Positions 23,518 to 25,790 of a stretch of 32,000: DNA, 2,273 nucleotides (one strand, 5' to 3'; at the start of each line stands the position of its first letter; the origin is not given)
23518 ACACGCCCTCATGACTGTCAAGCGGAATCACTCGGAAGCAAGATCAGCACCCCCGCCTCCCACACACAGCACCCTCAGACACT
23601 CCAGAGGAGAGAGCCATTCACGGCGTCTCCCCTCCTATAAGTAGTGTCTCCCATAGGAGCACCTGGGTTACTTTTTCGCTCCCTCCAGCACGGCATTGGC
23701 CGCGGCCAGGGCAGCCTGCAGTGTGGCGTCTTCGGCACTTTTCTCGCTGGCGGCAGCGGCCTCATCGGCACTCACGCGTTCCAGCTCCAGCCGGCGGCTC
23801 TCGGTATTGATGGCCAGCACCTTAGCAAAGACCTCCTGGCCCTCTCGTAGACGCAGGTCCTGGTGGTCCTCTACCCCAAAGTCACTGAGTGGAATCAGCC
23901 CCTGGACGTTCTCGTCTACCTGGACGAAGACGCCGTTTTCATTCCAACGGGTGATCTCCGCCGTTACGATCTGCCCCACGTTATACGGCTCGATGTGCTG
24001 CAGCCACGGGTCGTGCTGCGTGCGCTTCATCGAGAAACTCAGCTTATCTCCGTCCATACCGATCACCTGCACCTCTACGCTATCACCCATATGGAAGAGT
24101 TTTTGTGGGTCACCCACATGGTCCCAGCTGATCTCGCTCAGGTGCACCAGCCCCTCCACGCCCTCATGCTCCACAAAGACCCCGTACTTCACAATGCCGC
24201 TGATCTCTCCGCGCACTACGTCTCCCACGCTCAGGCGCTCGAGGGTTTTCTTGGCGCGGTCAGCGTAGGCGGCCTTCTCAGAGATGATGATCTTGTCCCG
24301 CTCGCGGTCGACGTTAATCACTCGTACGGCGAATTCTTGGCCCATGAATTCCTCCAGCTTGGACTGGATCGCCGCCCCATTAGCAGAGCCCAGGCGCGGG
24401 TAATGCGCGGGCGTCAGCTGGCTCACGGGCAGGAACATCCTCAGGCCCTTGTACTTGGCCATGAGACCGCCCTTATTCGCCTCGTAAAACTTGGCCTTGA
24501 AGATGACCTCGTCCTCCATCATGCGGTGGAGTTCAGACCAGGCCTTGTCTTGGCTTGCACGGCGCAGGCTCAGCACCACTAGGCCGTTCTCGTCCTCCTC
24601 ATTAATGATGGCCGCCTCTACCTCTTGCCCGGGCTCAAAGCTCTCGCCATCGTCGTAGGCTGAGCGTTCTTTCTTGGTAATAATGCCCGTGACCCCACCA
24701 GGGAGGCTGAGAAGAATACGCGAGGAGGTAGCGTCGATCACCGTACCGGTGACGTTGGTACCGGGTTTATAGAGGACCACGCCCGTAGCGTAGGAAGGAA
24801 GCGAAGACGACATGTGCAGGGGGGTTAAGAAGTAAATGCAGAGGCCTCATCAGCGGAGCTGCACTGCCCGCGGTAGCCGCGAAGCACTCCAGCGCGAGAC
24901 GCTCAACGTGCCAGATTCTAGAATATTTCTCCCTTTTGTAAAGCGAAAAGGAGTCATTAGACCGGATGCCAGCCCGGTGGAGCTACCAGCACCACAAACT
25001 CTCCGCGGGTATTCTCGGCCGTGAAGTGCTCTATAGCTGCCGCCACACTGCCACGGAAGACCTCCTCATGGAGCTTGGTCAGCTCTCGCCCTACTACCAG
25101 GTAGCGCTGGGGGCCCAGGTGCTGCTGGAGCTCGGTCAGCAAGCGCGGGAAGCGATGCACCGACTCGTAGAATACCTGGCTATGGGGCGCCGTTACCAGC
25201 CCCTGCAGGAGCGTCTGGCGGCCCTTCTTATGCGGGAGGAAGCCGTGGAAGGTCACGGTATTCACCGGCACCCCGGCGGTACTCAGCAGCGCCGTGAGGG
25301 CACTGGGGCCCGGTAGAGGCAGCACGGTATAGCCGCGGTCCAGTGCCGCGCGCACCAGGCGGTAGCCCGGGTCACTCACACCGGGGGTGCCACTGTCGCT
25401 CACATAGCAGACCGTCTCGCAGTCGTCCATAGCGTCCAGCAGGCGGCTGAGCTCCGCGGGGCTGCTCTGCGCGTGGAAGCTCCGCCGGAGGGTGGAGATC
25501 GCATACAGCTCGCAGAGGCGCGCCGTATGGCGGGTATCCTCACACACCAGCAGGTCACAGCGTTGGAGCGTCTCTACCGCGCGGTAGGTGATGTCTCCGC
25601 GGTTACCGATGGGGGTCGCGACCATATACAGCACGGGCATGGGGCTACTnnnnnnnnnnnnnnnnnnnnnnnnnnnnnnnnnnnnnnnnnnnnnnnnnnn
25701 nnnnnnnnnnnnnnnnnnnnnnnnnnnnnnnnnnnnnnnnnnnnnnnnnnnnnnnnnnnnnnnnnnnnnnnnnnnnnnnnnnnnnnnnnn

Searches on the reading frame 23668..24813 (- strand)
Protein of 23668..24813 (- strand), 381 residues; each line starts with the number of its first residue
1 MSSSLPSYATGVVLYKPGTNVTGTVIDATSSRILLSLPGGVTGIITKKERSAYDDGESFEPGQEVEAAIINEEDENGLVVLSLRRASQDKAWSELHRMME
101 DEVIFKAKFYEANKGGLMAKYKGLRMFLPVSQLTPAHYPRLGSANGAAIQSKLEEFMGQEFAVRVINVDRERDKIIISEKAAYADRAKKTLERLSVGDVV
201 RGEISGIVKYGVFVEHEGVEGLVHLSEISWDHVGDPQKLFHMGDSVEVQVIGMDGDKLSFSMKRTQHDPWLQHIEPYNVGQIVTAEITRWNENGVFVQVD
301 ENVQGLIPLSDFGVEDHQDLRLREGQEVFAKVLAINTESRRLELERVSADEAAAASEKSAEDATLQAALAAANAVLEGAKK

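Call 62: search_protein_families(library=pfam, proteins=[window:23668-24813:-])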
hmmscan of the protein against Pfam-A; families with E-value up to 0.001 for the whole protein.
window:23668-24813:- (381 aa): 5 families
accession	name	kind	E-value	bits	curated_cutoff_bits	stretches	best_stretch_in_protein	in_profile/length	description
PF00575.29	S1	-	1.6e-44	150.6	22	3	195-262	3-73/74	S1 RNA binding domain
PF23459.1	S1_RRP5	-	8e-11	42.8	27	1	15-83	1-72/72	RRP5 S1 domain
PF21710.3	Spt6_S1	-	8.8e-09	36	27.5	0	278-339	15-79/91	Spt6, S1/OB domain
PF24685.1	OB_RRP5_4th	-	9.5e-05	22.8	31.5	0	217-253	35-71/92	RRP5 OB-fold domain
PF13509.12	S1_2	-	0.00093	19.7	21.8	0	279-308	1-30/61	S1 domain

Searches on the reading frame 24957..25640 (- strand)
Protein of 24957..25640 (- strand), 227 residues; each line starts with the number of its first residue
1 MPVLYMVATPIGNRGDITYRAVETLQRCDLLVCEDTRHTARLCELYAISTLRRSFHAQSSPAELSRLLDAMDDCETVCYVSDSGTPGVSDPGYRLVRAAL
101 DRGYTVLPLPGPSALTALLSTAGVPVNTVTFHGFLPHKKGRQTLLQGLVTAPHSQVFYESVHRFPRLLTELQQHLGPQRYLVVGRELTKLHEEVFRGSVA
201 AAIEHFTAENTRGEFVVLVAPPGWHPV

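Call 62: search_protein_families(library=pfam, proteins=[window:24957-25640:-])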
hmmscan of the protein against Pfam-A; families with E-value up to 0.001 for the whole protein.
window:24957-25640:- (227 aa): 1 family
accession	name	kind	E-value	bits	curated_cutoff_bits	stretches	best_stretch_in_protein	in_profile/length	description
PF00590.25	TP_methylase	-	2.1e-32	113.3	27.8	1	4-200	2-209/212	Tetrapyrrole (Corrin/Porphyrin) Methylases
